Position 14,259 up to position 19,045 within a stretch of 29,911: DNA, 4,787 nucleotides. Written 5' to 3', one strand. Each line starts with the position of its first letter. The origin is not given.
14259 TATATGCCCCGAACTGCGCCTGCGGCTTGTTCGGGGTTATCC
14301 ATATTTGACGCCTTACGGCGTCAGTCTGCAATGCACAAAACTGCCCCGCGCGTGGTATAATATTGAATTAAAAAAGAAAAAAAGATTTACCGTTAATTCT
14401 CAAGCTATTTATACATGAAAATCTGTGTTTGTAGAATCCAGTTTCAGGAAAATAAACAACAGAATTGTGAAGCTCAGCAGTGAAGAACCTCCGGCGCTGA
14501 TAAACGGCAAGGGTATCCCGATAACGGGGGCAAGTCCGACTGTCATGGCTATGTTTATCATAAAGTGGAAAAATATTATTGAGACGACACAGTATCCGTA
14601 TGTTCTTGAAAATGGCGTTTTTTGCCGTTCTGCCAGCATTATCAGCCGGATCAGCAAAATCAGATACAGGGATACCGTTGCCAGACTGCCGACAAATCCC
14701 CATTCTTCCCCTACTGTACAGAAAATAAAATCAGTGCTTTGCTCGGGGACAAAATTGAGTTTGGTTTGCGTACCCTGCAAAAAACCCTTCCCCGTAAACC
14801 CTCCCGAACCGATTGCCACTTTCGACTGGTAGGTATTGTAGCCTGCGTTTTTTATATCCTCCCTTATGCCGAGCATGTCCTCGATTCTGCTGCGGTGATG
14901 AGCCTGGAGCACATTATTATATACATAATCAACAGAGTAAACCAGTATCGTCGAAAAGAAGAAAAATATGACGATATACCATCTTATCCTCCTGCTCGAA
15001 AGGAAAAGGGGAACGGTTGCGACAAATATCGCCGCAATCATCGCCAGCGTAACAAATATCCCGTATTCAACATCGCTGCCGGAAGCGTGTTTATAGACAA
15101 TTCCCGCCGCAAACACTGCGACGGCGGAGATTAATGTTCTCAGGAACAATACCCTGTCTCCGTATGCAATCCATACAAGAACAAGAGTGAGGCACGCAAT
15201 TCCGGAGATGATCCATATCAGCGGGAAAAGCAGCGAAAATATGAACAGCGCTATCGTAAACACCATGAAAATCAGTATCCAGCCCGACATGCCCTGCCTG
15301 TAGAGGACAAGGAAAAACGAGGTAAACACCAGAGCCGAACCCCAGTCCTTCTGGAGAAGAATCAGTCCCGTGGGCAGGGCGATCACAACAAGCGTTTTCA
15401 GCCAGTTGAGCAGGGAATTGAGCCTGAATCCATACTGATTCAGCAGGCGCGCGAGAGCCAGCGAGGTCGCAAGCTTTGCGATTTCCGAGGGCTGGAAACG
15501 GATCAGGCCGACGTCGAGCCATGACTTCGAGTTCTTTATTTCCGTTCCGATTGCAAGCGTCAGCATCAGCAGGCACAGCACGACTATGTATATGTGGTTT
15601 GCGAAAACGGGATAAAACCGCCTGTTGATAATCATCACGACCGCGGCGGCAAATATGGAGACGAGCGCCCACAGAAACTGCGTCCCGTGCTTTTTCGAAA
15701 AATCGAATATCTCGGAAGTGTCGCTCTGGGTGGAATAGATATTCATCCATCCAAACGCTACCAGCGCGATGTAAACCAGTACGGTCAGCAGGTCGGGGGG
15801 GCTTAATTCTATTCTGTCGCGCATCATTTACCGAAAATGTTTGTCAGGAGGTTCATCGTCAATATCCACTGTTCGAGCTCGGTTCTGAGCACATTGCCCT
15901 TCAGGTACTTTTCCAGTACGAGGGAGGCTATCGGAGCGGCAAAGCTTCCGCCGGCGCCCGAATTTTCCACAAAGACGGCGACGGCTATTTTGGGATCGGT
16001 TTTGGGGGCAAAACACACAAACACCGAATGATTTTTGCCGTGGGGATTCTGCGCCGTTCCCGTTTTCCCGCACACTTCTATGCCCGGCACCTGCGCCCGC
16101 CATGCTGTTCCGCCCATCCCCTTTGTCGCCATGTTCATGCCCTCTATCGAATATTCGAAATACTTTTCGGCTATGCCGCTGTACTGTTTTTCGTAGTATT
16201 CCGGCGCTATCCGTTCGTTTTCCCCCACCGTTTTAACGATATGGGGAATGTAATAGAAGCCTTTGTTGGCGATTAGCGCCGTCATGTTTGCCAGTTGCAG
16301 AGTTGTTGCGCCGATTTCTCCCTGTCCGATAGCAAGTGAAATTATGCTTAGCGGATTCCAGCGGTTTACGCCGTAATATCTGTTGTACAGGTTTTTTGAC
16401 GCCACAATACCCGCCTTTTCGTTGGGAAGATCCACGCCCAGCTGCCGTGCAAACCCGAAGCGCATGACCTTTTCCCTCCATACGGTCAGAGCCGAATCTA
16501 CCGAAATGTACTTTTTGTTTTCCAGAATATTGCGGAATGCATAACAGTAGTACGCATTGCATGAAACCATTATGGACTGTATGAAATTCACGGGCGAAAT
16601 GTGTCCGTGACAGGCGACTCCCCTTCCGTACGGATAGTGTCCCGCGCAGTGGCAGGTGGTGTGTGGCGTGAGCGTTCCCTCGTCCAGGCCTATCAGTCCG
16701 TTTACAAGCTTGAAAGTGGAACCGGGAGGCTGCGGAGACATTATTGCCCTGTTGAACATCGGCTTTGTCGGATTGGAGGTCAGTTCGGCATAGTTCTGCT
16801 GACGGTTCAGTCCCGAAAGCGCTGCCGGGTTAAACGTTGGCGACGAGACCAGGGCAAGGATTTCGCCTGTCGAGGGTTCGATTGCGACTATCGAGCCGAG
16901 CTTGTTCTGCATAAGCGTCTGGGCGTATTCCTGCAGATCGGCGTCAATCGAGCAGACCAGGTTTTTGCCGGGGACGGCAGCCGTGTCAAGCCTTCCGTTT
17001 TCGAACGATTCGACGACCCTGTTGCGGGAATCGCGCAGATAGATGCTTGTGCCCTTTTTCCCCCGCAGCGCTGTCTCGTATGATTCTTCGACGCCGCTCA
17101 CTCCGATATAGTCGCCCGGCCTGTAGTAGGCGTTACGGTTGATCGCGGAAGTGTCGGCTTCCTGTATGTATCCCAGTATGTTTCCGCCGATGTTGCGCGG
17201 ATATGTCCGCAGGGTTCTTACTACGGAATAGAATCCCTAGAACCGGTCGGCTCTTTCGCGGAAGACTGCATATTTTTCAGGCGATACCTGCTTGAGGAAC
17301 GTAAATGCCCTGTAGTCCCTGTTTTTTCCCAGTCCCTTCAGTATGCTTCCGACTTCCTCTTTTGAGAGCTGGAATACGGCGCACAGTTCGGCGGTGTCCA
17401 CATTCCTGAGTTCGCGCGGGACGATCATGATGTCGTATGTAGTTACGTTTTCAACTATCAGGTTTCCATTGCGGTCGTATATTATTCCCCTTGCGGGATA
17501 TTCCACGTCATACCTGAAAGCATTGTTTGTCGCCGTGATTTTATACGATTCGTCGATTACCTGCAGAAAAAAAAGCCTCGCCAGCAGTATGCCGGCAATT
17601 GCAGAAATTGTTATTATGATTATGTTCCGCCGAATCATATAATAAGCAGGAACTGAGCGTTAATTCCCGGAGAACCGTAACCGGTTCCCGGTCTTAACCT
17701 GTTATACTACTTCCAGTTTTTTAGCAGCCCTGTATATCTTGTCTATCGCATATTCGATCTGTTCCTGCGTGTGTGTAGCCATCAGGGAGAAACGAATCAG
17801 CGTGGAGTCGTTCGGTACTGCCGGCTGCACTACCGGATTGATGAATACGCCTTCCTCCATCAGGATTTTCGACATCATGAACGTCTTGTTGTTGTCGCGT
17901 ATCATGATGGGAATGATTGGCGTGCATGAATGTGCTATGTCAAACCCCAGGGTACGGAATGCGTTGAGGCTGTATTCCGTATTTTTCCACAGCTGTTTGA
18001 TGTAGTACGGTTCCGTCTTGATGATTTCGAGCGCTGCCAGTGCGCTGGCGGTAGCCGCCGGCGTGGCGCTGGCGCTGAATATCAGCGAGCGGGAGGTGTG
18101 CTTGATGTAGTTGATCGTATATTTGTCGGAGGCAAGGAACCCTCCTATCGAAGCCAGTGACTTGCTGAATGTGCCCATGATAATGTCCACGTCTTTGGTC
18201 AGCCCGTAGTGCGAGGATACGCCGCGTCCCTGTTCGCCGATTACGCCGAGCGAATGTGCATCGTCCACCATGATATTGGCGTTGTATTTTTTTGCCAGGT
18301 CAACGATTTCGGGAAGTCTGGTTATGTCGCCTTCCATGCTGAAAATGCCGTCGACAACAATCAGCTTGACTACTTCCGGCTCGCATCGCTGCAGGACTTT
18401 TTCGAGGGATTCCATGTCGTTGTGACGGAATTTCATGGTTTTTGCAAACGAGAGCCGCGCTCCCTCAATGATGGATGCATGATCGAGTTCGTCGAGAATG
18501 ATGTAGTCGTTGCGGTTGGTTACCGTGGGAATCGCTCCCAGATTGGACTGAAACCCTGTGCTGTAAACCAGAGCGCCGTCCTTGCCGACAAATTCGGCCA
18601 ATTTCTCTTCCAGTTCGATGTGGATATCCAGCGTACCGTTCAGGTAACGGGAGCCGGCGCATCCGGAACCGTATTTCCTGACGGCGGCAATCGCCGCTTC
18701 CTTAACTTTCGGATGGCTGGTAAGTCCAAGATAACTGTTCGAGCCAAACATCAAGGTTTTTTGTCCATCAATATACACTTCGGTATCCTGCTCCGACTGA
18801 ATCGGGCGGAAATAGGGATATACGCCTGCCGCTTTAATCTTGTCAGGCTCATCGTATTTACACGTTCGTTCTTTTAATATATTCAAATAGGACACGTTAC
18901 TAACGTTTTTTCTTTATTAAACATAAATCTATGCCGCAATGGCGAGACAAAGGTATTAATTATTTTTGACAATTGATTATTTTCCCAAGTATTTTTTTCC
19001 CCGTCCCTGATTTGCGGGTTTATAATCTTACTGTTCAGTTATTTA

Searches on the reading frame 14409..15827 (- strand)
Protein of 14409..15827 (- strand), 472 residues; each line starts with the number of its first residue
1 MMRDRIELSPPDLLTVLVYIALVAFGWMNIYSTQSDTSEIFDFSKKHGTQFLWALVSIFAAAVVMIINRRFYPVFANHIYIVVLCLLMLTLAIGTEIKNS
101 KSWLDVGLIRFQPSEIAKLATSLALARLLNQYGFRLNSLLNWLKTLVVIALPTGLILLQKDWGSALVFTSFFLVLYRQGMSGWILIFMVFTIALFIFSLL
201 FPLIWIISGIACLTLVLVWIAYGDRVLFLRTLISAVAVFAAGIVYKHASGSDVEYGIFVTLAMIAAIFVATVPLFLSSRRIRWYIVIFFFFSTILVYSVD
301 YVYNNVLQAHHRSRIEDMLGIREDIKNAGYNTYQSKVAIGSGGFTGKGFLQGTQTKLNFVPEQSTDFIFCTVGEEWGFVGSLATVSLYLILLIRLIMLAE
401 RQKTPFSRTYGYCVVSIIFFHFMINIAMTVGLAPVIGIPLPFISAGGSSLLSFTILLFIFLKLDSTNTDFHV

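Call 4: search_protein_families(library=pfam, proteins=[window:14409-15827:-])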
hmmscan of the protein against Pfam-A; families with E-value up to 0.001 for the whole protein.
window:14409-15827:- (472 aa): 1 family
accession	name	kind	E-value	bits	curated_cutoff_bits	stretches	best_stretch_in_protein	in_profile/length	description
PF01098.24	FTSW_RODA_SPOVE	-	3.7e-77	260.2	26.4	2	266-466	160-353/356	Cell cycle protein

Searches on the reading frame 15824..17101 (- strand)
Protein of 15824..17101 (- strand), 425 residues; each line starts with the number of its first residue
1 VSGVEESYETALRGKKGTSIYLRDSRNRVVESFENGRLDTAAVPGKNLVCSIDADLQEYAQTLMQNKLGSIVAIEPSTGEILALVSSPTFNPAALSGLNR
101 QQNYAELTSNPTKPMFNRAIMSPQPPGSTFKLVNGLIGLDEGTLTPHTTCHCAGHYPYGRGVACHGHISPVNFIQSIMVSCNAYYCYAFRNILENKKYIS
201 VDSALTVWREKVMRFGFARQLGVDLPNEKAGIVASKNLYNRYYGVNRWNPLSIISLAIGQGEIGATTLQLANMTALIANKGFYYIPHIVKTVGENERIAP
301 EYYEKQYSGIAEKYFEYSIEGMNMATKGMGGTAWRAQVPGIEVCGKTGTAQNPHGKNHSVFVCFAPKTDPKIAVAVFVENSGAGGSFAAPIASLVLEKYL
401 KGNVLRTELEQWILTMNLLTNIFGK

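Call 4: search_protein_families(library=pfam, proteins=[window:15824-17101:-])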
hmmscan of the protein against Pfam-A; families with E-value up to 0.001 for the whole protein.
window:15824-17101:- (425 aa): 2 families
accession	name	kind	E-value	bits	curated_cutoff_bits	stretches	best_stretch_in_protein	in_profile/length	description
PF00905.27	Transpeptidase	-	2e-48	165.6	22.1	1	69-396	1-298/299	Penicillin binding protein transpeptidase domain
PF03717.20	PBP_dimer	-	0.00026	21.9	24.4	1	2-32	148-178/180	Penicillin-binding Protein dimerisation domain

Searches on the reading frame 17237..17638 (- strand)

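Call 4: search_protein_families(library=pfam, proteins=[window:17237-17638:-])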
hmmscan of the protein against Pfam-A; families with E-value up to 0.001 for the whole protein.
window:17237-17638:- (133 aa): 1 family
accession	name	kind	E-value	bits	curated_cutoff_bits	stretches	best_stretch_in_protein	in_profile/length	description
PF03717.20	PBP_dimer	-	7.2e-13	49.8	24.4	1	47-132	3-96/180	Penicillin-binding Protein dimerisation domain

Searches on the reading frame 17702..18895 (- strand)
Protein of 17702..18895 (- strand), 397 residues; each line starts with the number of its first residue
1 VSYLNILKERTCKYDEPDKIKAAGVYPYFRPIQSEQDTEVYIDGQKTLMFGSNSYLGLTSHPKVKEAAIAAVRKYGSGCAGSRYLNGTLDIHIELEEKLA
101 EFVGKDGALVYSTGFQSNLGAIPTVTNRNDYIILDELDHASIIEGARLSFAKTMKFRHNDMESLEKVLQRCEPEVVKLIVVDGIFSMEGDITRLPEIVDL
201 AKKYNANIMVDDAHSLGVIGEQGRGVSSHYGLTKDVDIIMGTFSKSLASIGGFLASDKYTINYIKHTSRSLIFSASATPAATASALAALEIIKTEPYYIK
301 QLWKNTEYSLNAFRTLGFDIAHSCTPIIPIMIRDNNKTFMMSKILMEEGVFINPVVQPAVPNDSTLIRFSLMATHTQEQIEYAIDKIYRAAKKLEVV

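Call 4: search_protein_families(library=pfam, proteins=[window:17702-18895:-])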
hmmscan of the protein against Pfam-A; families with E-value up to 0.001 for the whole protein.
window:17702-18895:- (397 aa): 4 families
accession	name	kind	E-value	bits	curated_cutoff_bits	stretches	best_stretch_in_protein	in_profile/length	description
PF00155.27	Aminotran_1_2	-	7.3e-57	193.6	19.7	1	48-387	4-361/361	Aminotransferase class I and II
PF01212.27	Beta_elim_lyase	-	9.8e-09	35.4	27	1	94-318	36-235/288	Beta-eliminating lyase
PF00266.25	Aminotran_5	-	2.4e-05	23.9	21.5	1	123-216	78-180/371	Aminotransferase class-V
PF01053.26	Cys_Met_Meta_PP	-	2.7e-05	23.3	27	1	80-218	45-180/381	Cys/Met metabolism PLP-dependent enzyme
